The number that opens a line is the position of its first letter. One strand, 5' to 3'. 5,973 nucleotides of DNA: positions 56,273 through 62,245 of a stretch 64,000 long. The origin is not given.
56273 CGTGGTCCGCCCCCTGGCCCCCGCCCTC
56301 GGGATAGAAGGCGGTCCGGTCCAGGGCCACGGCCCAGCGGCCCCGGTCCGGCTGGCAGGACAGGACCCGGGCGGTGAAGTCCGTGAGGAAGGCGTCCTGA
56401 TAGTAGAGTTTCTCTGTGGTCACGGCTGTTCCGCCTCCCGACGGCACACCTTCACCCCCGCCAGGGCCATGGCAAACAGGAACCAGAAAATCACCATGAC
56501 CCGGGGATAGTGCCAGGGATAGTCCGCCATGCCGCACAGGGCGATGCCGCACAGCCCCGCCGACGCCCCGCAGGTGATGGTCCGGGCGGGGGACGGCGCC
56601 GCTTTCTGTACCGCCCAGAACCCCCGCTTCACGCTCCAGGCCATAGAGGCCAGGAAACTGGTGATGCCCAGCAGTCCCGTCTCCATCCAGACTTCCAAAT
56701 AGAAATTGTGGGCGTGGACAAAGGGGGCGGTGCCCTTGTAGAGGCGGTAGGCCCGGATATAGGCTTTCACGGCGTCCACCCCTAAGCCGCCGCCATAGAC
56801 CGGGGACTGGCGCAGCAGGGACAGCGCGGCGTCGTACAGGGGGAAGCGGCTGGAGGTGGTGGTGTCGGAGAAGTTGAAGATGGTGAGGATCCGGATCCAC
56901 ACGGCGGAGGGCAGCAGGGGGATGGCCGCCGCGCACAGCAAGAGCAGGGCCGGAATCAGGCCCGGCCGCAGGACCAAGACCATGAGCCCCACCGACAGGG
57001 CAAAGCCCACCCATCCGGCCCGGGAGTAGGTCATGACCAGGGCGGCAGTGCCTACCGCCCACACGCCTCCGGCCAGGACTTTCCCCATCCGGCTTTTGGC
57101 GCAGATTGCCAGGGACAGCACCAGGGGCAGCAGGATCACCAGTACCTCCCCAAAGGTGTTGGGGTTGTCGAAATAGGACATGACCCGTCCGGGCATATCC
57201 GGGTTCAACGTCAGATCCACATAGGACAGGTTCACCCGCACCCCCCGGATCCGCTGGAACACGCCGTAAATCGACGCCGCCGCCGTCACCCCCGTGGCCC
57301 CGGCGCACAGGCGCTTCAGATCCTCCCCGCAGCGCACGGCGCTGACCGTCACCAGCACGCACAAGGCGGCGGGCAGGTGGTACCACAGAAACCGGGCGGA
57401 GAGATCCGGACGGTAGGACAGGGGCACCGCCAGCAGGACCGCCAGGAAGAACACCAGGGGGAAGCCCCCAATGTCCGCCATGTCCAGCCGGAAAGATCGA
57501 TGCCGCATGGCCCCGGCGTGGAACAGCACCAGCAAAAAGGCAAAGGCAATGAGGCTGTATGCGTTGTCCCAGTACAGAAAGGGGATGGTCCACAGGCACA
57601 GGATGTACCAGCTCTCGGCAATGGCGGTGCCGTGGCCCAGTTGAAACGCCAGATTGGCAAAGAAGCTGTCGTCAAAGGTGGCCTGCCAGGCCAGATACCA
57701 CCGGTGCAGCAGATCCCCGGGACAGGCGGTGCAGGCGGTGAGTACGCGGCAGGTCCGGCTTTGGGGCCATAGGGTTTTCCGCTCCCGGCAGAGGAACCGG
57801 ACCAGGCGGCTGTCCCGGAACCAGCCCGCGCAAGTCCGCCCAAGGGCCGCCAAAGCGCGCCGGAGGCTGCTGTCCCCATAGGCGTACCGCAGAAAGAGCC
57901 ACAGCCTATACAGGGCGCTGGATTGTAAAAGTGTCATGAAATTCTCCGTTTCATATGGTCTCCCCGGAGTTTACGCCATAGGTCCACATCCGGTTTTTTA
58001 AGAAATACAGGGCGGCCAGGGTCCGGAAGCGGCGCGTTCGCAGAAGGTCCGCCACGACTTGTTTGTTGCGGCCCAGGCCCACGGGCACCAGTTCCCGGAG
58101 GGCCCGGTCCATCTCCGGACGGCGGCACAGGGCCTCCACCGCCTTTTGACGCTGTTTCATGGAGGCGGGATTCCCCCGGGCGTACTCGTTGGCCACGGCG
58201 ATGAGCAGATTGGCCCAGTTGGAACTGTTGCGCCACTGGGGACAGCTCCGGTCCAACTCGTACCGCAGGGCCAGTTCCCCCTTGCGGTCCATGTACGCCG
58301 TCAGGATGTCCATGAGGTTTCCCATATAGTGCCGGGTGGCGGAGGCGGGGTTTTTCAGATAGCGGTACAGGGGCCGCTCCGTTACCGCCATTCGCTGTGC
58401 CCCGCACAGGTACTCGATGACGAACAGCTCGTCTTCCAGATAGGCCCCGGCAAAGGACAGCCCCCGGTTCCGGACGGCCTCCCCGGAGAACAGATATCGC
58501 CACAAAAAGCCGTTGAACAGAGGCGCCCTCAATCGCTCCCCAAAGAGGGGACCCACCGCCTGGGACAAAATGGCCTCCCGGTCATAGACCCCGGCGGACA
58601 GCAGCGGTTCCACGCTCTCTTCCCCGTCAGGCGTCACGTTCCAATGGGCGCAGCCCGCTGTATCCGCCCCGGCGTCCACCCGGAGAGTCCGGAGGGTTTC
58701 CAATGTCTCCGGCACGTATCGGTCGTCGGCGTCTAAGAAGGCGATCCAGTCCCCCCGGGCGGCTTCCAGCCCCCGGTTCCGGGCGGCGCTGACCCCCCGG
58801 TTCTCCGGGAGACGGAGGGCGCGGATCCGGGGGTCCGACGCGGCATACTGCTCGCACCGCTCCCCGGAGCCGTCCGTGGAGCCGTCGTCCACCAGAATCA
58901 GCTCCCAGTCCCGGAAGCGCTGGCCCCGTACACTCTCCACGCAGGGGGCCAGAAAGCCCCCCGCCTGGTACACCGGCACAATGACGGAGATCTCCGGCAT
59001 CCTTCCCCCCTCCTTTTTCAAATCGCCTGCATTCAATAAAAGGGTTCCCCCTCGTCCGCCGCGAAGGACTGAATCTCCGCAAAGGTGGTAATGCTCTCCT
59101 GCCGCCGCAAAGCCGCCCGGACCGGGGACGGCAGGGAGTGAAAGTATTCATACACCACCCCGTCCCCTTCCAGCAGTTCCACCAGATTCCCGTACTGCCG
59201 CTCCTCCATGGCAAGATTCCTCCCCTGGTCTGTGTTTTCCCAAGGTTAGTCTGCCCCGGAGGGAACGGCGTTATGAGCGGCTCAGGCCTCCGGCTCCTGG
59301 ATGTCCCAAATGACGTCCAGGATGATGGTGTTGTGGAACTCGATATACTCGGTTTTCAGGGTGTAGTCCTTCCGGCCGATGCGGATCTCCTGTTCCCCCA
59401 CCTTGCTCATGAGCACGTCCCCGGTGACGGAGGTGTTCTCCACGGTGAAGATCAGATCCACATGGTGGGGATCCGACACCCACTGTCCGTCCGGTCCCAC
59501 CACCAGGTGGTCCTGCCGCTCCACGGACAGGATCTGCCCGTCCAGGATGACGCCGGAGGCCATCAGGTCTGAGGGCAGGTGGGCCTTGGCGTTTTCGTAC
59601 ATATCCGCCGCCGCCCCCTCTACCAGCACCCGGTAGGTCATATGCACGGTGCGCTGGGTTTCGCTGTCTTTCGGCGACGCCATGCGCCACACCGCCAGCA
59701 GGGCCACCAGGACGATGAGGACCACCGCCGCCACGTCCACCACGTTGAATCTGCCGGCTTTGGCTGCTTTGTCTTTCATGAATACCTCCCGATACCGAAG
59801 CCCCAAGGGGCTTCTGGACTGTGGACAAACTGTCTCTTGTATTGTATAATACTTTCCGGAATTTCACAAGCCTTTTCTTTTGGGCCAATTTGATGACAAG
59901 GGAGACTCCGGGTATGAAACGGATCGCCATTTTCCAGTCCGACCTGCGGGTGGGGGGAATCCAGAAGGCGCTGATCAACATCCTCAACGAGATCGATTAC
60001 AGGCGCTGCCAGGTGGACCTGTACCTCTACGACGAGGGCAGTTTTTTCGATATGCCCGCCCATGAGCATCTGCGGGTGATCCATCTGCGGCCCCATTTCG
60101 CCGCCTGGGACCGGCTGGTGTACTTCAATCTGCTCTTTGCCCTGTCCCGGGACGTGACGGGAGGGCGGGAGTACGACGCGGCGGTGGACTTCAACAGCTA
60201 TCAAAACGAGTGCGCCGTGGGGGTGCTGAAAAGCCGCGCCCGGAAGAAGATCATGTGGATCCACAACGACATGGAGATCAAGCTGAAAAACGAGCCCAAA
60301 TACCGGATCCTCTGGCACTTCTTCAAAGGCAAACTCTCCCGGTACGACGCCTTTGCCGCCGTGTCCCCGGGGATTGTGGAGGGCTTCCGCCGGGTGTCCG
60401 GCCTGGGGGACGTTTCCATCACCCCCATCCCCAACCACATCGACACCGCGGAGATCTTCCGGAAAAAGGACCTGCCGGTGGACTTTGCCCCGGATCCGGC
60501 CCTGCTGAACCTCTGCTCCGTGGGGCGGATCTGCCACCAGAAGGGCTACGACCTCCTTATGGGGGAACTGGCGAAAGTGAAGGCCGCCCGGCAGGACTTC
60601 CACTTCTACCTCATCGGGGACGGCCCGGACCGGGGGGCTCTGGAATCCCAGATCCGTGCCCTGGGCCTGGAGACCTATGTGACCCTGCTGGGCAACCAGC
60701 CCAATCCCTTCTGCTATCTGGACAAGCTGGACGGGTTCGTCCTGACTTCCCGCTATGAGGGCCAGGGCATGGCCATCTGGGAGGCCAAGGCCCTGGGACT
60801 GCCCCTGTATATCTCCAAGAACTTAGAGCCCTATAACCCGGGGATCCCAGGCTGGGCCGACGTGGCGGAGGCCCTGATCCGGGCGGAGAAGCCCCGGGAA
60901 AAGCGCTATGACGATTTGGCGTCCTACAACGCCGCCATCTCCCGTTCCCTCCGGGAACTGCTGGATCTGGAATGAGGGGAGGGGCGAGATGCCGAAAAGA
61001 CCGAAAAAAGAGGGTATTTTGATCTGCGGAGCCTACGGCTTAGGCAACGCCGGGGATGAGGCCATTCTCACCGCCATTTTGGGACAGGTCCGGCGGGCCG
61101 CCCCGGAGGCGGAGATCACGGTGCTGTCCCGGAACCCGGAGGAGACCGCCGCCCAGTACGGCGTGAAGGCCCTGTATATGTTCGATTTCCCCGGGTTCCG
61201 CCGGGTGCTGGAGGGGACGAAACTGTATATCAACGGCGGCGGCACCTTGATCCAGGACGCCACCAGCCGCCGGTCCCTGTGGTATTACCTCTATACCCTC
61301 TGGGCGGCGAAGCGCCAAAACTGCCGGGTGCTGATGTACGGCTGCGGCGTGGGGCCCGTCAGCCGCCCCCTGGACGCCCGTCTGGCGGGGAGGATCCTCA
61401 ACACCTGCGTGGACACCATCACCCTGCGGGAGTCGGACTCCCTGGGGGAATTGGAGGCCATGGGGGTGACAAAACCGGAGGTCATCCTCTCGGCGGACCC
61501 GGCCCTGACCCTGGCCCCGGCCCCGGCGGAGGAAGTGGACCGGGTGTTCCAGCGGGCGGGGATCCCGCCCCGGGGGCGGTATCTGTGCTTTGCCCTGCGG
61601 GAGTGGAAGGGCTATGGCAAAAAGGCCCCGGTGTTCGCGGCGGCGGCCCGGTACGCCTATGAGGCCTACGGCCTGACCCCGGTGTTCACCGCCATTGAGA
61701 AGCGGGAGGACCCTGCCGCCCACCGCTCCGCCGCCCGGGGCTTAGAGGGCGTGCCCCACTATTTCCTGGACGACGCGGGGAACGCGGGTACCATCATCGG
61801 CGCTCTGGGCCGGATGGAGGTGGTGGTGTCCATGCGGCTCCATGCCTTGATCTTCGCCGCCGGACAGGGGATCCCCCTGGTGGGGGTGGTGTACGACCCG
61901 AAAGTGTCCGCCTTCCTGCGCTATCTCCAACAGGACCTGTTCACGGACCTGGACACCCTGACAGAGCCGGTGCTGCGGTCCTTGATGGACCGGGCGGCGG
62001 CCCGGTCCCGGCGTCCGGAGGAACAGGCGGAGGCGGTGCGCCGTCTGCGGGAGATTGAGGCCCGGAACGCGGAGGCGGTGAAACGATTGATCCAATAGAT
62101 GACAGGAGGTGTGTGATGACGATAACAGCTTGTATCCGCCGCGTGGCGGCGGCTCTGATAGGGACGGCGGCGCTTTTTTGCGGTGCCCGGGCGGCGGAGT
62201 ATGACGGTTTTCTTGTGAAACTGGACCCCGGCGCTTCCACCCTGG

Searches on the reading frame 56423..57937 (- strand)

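Call 56: search_protein_families(library=pfam, proteins=[window:56423-57937:-], max_evalue=0.0001)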
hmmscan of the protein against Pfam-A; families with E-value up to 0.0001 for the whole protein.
window:56423-57937:- (505 aa): 1 family
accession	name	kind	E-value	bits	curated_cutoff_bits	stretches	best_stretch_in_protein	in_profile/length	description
PF04932.20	Wzy_C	-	4.5e-20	72.4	31.7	1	296-429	6-149/149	O-Antigen ligase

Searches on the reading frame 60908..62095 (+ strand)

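Call 56: search_protein_families(library=pfam, proteins=[window:60908-62095:+], max_evalue=0.0001)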
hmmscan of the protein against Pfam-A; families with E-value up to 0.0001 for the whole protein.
window:60908-62095:+ (396 aa): 1 family
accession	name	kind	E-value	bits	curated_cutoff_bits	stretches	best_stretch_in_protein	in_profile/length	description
PF04230.19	PS_pyruv_trans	-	4.5e-39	135.5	25.3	1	47-331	1-280/280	Polysaccharide pyruvyl transferase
